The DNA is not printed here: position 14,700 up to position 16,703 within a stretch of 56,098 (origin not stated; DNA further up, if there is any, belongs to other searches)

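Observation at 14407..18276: Complete NuoE/NuoF-coupled [FeFe]-hydrogenase operon (hydCBA) inside an unmistakably archaeal chromosome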

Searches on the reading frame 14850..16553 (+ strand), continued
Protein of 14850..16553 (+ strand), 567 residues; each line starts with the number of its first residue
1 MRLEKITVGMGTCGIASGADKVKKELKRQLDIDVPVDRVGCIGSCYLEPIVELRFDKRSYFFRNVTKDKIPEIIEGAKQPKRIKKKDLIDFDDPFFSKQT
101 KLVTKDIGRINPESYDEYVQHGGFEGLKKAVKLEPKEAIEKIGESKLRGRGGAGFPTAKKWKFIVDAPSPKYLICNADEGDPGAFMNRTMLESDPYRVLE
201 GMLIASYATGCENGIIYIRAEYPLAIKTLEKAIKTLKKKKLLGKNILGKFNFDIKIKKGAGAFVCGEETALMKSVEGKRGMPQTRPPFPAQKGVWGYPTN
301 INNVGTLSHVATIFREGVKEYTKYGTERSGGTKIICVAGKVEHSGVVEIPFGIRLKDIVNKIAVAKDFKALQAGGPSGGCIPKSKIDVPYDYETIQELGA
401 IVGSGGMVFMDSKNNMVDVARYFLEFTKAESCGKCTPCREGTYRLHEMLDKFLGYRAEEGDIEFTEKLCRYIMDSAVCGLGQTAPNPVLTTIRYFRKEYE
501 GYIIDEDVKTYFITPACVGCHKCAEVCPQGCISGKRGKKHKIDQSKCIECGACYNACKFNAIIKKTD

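Call 34: search_solved_structures(query=window:14850-16550:+, show_alignments=5, max_evalue=1e-160)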
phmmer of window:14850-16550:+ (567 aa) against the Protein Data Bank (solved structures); distinct sequences matched with E-value up to 1e-160: 5.
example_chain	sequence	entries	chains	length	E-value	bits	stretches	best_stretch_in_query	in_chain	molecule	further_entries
9bov_B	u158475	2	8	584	4.8e-190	636.1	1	5-562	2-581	NADH dehydrogenase (Quinone)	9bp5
9n5u_B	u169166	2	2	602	6.9e-189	632.3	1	3-562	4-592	NfnB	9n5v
8oh5_B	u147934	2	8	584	3.3e-176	590.4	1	5-562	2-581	NAD-reducing hydrogenase subunit HoxF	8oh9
7t2r_B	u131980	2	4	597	2.5e-165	554.5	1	10-564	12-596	NiFe hydrogenase subunit B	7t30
7p5h_B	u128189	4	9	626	8.6e-164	549.4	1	30-562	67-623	Fe-hydrogenase, subunit beta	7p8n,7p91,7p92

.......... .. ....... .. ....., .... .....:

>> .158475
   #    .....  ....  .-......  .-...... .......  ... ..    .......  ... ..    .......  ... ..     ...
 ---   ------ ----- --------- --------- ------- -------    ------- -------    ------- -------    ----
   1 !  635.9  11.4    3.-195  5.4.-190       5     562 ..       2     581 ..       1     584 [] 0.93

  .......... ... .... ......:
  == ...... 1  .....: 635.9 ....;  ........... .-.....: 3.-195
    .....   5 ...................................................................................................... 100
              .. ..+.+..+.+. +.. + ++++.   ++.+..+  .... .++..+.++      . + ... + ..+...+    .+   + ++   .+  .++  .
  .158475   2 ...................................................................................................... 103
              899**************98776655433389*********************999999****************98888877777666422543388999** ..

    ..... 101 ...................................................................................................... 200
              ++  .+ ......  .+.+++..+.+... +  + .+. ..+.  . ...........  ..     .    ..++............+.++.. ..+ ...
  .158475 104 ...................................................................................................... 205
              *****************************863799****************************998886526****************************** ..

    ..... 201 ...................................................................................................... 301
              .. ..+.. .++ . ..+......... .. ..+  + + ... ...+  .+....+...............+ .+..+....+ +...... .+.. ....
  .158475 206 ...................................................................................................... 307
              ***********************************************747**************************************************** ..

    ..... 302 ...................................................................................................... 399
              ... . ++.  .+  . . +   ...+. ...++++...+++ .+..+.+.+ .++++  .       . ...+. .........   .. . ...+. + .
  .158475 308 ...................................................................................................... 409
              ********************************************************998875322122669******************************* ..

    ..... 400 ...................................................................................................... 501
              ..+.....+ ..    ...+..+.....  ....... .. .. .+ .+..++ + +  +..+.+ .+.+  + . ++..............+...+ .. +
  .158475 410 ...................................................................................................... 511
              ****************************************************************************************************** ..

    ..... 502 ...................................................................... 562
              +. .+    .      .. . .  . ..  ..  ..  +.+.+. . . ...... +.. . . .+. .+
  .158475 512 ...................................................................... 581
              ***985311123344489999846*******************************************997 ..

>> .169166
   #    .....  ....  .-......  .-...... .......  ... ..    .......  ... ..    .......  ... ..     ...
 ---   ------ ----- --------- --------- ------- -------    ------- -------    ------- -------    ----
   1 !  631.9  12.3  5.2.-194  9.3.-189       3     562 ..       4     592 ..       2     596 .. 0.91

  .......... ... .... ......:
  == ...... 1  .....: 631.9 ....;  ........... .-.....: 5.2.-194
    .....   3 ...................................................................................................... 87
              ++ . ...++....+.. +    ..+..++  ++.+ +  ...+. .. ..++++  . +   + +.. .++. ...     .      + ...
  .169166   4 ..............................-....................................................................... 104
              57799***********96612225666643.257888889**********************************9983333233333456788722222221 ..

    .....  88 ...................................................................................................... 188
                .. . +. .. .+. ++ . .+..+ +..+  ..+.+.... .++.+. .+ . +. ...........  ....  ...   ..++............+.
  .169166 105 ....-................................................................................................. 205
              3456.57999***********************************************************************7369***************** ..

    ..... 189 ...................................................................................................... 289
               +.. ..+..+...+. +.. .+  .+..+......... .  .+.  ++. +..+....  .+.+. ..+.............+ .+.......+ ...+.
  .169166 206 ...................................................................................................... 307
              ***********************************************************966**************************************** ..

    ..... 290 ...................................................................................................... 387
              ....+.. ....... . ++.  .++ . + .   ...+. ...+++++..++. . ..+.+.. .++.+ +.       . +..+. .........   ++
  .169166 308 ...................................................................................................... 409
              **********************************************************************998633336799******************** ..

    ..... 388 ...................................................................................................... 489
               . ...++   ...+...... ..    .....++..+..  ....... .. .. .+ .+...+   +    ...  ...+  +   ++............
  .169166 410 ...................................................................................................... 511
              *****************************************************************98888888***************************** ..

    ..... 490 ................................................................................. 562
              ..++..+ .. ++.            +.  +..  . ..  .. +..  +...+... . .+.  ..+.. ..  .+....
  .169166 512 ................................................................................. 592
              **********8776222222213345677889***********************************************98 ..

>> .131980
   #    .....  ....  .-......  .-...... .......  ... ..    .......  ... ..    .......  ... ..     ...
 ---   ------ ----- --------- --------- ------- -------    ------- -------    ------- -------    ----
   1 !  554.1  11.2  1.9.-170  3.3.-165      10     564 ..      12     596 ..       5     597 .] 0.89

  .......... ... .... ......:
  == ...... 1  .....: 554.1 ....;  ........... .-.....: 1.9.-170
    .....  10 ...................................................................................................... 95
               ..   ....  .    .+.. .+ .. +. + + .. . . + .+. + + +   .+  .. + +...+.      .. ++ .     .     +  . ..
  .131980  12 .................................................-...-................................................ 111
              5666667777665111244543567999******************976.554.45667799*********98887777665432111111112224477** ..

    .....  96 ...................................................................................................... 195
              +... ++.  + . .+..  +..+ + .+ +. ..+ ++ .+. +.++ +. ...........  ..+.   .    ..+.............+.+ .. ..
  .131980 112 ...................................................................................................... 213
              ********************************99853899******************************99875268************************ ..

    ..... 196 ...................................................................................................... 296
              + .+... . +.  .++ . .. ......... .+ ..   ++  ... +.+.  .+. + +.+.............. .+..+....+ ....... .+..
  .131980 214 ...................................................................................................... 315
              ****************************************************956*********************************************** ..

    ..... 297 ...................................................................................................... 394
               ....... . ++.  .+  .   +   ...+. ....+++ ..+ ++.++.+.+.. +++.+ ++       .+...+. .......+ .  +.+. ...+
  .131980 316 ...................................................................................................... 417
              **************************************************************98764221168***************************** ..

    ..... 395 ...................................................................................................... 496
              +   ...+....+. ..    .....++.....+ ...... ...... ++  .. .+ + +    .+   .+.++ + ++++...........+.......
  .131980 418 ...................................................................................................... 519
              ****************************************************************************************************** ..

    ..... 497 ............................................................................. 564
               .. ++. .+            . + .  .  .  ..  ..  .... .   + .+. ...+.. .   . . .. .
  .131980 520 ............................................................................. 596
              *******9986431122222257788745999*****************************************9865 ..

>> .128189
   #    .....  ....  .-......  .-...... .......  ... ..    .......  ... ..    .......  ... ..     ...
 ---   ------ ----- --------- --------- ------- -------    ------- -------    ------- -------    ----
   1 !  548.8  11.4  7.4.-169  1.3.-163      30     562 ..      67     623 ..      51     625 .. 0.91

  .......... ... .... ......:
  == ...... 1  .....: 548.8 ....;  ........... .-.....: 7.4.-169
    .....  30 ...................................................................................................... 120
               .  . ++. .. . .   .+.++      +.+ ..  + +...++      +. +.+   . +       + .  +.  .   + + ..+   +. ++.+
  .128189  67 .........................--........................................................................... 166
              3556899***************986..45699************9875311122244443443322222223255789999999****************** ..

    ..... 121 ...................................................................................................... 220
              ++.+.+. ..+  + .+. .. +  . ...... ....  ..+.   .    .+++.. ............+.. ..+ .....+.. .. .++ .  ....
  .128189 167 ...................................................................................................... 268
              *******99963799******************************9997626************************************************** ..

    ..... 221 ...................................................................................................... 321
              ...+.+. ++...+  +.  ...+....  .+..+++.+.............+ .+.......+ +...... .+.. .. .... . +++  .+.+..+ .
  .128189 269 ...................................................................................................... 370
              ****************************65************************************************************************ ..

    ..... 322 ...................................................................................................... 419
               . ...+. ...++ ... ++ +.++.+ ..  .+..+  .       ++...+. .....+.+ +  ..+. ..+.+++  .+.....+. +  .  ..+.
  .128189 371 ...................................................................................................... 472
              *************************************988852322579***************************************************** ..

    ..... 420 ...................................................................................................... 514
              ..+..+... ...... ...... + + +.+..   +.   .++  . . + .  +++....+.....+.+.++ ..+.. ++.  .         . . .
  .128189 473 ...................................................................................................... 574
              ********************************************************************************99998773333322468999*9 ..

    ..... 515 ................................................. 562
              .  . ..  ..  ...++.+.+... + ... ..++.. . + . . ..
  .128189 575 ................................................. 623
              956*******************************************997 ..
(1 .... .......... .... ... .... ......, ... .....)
